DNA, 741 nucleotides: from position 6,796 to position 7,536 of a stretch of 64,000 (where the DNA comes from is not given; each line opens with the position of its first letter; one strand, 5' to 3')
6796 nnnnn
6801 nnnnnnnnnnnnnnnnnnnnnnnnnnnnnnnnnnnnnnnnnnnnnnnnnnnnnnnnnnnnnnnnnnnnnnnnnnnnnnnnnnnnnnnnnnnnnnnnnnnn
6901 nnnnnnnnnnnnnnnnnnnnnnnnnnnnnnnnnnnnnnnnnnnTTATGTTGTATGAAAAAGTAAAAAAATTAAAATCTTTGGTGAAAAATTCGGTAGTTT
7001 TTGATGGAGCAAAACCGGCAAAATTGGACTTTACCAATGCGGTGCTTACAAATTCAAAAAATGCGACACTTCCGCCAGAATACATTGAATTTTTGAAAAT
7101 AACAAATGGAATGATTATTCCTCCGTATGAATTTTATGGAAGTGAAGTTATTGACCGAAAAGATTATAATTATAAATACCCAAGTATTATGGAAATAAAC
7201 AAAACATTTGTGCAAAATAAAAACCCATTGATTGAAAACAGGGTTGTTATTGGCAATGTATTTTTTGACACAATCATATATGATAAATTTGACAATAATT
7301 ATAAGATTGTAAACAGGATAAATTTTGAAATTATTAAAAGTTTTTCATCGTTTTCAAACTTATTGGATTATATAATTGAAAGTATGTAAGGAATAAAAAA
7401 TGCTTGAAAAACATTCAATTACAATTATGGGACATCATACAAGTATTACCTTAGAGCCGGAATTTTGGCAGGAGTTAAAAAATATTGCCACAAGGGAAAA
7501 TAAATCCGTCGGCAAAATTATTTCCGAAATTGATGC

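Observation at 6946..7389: SUKH-1/SMI1-KNR4-like immunity protein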

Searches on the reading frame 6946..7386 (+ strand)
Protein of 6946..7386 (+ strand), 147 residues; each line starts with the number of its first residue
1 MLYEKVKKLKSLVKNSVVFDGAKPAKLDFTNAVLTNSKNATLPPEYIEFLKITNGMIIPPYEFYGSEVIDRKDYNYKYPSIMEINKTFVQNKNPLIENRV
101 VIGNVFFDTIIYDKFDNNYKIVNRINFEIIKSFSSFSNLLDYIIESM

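Call 3: search_protein_families(library=pfam, proteins=[window:6946-7386:+], max_evalue=1)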
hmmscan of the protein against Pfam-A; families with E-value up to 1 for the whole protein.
window:6946-7386:+ (147 aa): 3 families
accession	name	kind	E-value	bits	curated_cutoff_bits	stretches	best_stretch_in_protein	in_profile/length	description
PF09346.15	SMI1_KNR4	-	9.3e-07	29.9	25.4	1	39-140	15-123/125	SMI1 / KNR4 family (SUKH-1)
PF14568.11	SUKH_6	-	2e-05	25.5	27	1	39-122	12-98/119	SMI1-KNR4 cell-wall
PF14567.11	SUKH_5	-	0.062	13.5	27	1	41-103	37-96/142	SMI1-KNR4 cell-wall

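Call 4: search_protein_families(library=ncbifam, proteins=[window:6946-7386:+], max_evalue=1)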
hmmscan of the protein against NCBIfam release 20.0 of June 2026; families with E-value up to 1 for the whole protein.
window:6946-7386:+ (147 aa): 1 family
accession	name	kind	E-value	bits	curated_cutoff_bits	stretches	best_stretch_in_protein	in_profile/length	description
NF038335.1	YPO0640_fam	subfamily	1.9e-17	63.5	55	1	5-146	7-148/150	YrhA family protein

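Call 9: find_homologous_proteins(query=window:6946-7386:+, max_evalue=0.001)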
Query window:6946-7386:+ (147 aa): 11 proteins with E <= 0.001 among 27 candidates.
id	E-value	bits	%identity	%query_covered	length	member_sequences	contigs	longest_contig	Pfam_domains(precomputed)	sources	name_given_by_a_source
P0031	2.3e-87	308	99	100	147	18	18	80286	PF09346.16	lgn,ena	-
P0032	1.4e-78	279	94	100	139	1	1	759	PF09346.16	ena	-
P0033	5.1e-50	187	59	97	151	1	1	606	-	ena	-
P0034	9.0e-49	183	59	97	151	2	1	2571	-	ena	-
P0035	1.9e-48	182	57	97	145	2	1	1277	PF09346.16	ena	-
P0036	3.5e-48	181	60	97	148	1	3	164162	-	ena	-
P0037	3.6e-48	181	55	99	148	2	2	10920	-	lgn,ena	-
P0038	7.2e-47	177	55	99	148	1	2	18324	-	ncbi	-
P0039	2.6e-46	175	57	98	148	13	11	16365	-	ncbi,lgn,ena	-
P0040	3.8e-46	174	53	98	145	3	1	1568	-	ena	-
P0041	6.7e-46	174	61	89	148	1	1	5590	PF09346.16,PF14568.12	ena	-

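Call 14: search_solved_structures(query=A2, max_evalue=1, show_alignments=1)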
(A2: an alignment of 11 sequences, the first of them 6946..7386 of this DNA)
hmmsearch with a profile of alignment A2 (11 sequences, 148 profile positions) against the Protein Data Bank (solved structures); distinct sequences matched with E-value up to 1: 0.

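Call 22: find_encoding_contigs(protein=P0036, flank=10000, max_places=2)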
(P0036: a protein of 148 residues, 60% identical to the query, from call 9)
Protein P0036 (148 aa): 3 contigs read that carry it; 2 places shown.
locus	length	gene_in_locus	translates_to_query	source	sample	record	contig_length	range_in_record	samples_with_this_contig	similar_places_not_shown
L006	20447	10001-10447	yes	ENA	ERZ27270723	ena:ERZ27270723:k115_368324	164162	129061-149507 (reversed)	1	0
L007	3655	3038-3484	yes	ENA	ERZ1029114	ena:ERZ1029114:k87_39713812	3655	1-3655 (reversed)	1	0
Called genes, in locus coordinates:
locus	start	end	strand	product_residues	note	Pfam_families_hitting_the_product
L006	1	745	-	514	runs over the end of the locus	-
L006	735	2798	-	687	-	-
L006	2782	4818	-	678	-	-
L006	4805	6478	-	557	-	PF04610:TrbL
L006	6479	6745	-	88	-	-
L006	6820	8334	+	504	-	-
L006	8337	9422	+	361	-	-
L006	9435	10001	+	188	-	-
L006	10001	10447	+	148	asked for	-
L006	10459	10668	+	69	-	PF13467:RHH_4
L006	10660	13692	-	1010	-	PF05170:AsmA (faint)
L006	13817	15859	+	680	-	PF00270:DEAD (weak), PF04851:ResIII, PF17757:UvrB_inter, PF27431:UvrB_3rd, PF00271:Helicase_C, PF12344:UvrB, PF02151:UVR (weak)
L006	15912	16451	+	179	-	PF14903:WG_beta_rep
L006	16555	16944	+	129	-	-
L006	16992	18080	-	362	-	-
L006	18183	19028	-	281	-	PF00106:adh_short, PF13561:adh_short_C2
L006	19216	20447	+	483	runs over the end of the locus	PF17251:Pom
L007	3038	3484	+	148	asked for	-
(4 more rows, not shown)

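Call 24: predict_structure(alignment_id=A2)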
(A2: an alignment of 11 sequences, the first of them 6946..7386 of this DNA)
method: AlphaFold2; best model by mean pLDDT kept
length: 147 residues; sequences in the alignment: 11
mean_pLDDT: 63.6   pTM: 0.63
mean pLDDT of the five models: 63.6, 49.8, 49.3, 44.9, 41.8
residues with pLDDT >= 90: 6; 70-90: 59; 50-70: 37; < 50: 45
segments of 3 or more residues with pLDDT < 50: 17-29, 31-33, 57-82
pLDDT, mean of each block of 10 residues (from residue 1): 76 56 46 49 74 53 34 36 55 66 74 86 82 90 82
secondary structure, 60 per line:
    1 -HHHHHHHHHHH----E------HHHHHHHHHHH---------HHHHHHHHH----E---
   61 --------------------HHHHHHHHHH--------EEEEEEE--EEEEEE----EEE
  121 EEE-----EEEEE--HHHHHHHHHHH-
elements in order: H2-12 H24-34 H44-52 H81-90 E99-105 E108-113 E118-123 E129-133 H136-146

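Call 100: search_protein_families(library=pfam, proteins=[L006:2782-4815:-, L006:735-2795:-, L006:4805-6475:-], max_evalue=0.01)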
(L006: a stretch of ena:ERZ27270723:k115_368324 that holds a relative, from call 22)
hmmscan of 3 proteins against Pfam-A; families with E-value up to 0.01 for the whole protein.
L006:2782-4815:- (677 aa): 0 families

L006:735-2795:- (686 aa): 0 families

L006:4805-6475:- (556 aa): 1 family
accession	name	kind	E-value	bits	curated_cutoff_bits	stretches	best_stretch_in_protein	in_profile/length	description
PF04610.19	TrbL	-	2.9e-08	34.2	25.9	1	306-426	87-195/215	TrbL/VirB6 plasmid conjugal transfer protein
